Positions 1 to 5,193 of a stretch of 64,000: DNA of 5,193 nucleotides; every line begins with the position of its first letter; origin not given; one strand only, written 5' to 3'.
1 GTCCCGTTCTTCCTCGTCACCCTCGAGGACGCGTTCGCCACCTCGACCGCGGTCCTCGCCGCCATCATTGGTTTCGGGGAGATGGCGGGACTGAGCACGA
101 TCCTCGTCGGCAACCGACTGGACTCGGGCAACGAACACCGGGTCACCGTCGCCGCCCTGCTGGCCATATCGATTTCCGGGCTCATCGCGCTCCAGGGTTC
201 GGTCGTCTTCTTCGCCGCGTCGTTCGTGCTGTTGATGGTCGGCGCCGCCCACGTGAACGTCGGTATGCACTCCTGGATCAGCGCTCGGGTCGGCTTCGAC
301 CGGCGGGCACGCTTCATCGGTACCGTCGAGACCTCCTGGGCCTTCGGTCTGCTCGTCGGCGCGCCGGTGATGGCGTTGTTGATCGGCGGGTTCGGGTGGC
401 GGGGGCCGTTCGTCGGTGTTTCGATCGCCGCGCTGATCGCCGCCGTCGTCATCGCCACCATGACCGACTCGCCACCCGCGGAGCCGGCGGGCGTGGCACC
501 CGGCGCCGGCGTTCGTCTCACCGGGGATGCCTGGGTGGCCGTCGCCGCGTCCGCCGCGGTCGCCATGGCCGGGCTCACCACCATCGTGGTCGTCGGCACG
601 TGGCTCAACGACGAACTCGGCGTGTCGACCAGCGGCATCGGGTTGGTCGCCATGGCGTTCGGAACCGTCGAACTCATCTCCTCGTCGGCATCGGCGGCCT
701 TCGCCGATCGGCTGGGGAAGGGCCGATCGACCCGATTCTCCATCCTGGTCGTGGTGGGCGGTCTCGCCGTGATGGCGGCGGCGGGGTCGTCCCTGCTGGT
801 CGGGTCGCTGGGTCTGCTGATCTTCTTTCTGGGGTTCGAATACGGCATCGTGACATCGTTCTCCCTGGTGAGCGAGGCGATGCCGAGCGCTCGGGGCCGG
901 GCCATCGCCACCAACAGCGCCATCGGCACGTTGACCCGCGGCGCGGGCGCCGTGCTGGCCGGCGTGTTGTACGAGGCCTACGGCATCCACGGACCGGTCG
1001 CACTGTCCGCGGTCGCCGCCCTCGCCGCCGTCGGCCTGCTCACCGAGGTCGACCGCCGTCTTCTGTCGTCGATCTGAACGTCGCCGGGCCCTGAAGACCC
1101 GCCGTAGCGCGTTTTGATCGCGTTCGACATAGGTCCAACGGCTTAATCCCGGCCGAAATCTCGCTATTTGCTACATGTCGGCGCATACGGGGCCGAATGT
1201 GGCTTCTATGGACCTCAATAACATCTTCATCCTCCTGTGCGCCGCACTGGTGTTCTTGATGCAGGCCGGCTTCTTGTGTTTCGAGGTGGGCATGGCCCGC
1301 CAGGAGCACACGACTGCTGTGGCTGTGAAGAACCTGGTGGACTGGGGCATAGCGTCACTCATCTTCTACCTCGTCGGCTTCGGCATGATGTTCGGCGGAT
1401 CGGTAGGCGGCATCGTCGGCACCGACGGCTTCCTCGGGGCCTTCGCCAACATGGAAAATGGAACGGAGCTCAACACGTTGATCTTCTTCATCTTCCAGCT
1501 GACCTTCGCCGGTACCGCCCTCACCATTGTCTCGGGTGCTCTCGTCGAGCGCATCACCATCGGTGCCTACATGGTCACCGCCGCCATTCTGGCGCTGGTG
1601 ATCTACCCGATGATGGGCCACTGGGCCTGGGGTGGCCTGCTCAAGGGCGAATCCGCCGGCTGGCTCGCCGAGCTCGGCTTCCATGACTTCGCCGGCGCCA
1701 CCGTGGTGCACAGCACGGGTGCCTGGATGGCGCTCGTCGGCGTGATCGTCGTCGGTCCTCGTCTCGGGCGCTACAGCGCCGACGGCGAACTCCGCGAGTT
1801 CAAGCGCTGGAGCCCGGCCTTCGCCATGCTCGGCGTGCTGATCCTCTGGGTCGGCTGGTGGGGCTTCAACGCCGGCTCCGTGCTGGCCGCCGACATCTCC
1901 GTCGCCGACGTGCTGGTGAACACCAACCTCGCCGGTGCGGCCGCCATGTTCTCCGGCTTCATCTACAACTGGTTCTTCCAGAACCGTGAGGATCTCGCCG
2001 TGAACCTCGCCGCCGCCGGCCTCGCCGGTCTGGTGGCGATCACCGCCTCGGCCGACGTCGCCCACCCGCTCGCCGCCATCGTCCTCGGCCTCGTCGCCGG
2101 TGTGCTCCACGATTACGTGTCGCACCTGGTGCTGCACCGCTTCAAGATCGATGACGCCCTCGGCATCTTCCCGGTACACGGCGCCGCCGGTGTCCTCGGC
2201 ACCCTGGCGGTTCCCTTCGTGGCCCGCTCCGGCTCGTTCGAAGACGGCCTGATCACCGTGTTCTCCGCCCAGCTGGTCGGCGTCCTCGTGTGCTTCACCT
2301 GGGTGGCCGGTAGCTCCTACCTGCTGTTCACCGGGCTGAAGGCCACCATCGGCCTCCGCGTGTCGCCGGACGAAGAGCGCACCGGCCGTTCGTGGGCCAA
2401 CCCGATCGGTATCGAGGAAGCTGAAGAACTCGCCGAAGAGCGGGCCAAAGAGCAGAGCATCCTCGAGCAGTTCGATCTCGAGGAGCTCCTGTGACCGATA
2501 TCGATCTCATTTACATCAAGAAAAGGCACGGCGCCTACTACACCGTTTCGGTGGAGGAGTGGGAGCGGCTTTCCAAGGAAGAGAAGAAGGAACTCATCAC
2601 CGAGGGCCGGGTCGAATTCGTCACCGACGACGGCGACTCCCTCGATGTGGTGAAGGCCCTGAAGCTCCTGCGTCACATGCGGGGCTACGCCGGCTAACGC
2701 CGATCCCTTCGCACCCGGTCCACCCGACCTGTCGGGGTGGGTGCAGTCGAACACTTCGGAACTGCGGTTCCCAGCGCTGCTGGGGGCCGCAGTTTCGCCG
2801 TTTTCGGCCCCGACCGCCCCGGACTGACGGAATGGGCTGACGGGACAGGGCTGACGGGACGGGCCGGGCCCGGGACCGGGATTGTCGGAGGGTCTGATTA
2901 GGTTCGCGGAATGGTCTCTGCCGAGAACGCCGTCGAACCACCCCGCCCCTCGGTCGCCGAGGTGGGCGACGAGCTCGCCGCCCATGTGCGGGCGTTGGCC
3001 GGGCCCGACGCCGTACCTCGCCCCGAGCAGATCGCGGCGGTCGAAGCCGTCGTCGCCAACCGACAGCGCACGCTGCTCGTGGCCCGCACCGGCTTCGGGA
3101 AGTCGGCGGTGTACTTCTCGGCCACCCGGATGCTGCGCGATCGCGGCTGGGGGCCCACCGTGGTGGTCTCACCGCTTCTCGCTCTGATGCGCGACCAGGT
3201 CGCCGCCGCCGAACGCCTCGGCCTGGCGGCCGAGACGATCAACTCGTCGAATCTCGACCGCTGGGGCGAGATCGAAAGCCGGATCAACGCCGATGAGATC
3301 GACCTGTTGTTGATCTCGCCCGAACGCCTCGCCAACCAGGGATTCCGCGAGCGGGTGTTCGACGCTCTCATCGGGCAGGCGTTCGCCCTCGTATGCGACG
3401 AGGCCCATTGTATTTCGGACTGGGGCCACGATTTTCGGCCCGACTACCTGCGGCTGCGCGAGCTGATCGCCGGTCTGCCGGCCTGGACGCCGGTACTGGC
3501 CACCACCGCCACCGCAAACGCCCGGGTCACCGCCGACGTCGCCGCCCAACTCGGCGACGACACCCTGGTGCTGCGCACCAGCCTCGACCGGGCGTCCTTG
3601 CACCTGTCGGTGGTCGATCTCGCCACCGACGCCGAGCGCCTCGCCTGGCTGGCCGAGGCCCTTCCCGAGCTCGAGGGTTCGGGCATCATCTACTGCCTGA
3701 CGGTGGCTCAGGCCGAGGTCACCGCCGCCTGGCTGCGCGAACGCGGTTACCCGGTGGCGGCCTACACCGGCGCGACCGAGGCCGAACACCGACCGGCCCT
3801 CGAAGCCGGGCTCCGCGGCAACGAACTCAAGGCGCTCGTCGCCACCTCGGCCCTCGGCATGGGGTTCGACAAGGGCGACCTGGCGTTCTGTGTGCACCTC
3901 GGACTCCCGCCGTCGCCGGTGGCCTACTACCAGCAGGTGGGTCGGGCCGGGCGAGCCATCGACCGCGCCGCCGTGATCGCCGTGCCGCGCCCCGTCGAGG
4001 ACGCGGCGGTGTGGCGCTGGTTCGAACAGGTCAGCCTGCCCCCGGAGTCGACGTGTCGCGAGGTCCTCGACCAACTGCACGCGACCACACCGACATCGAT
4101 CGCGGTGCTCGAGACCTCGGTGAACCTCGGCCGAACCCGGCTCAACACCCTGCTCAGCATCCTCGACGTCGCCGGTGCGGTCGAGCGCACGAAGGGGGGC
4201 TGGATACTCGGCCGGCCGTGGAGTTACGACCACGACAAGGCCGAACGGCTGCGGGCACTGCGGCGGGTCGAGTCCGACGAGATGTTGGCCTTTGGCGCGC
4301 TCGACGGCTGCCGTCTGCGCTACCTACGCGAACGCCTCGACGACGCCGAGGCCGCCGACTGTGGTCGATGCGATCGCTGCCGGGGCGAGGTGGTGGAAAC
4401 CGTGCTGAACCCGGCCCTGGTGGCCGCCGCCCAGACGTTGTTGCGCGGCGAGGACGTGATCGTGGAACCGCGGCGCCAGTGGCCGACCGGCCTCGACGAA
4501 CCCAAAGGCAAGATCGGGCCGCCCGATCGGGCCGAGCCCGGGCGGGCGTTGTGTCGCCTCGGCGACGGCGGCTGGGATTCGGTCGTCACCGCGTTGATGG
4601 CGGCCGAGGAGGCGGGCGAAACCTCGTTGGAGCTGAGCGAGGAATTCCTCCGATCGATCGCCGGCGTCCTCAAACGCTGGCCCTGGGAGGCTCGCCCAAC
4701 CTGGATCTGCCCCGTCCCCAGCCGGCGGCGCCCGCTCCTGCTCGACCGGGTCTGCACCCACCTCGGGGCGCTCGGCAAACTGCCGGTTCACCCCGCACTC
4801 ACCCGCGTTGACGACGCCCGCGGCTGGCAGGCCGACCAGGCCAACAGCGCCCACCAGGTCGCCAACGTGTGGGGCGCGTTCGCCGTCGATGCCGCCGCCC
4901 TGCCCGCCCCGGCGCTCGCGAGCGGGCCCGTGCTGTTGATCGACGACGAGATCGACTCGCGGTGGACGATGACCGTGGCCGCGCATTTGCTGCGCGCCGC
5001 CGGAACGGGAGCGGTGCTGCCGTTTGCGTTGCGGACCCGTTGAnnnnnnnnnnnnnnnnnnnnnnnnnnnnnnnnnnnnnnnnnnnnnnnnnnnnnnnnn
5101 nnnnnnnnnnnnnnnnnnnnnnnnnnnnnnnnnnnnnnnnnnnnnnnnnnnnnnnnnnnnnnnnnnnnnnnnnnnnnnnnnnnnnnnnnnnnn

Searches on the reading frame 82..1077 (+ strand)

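Call 61: search_protein_families(library=pfam, proteins=[window:82-1077:+], max_evalue=0.00001)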
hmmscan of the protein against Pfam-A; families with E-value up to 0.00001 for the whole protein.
window:82-1077:+ (331 aa): 1 family
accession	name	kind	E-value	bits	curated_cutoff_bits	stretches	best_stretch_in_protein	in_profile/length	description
PF07690.21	MFS_1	-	6.8e-29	101.3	33.4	2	4-268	47-324/347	Major Facilitator Superfamily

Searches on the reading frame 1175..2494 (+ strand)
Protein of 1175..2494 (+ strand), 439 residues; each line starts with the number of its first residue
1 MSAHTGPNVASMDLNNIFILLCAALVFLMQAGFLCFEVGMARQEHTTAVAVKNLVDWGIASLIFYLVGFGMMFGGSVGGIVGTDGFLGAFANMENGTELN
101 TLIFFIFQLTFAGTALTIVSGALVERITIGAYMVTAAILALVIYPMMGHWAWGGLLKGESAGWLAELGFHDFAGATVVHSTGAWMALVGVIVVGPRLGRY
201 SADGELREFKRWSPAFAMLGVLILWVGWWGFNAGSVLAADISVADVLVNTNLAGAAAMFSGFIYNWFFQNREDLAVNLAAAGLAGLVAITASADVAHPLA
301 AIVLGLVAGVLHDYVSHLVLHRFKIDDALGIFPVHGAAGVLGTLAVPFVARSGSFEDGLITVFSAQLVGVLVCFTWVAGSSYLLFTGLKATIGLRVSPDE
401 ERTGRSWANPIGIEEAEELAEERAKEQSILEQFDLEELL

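Call 61: search_protein_families(library=pfam, proteins=[window:1175-2494:+], max_evalue=0.00001)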
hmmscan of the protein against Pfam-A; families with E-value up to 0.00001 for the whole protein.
window:1175-2494:+ (439 aa): 1 family
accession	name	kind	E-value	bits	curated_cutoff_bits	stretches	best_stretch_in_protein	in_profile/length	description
PF00909.26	Ammonium_transp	-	2.2e-100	336.6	23.2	1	18-404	2-388/399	Ammonium Transporter Family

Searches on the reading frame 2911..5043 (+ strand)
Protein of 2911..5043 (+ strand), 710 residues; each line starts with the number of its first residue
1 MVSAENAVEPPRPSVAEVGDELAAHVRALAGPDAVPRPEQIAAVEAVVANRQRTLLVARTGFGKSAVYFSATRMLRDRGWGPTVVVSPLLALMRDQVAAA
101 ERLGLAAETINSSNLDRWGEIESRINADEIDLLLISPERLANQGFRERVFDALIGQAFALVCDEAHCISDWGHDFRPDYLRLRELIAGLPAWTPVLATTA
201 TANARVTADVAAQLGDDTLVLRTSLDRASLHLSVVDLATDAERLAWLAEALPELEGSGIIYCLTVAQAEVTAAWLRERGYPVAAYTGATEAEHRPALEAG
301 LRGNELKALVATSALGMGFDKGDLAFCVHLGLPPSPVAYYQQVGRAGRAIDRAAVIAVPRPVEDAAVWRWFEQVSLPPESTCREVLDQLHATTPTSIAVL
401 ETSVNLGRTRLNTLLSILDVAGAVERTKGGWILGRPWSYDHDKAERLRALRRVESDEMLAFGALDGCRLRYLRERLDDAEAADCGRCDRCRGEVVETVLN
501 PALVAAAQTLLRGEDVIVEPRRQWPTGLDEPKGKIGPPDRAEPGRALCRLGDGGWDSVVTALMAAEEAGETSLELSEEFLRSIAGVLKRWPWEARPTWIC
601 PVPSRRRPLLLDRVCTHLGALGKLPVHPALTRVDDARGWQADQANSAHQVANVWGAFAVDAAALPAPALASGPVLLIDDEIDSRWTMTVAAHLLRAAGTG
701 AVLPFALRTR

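Call 61: search_protein_families(library=pfam, proteins=[window:2911-5043:+], max_evalue=0.00001)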
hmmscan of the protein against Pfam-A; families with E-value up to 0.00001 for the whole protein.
window:2911-5043:+ (710 aa): 3 families
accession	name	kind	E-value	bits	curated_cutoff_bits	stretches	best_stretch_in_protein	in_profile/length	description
PF00270.35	DEAD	-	2.6e-17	63.5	26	1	38-207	2-164/167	DEAD/DEAH box helicase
PF00271.37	Helicase_C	-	1.2e-14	54.9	23.5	1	252-349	12-109/110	Helicase conserved C-terminal domain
PF04851.21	ResIII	-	5.6e-08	33.3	22.5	1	35-170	3-139/164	Type III restriction enzyme, res subunit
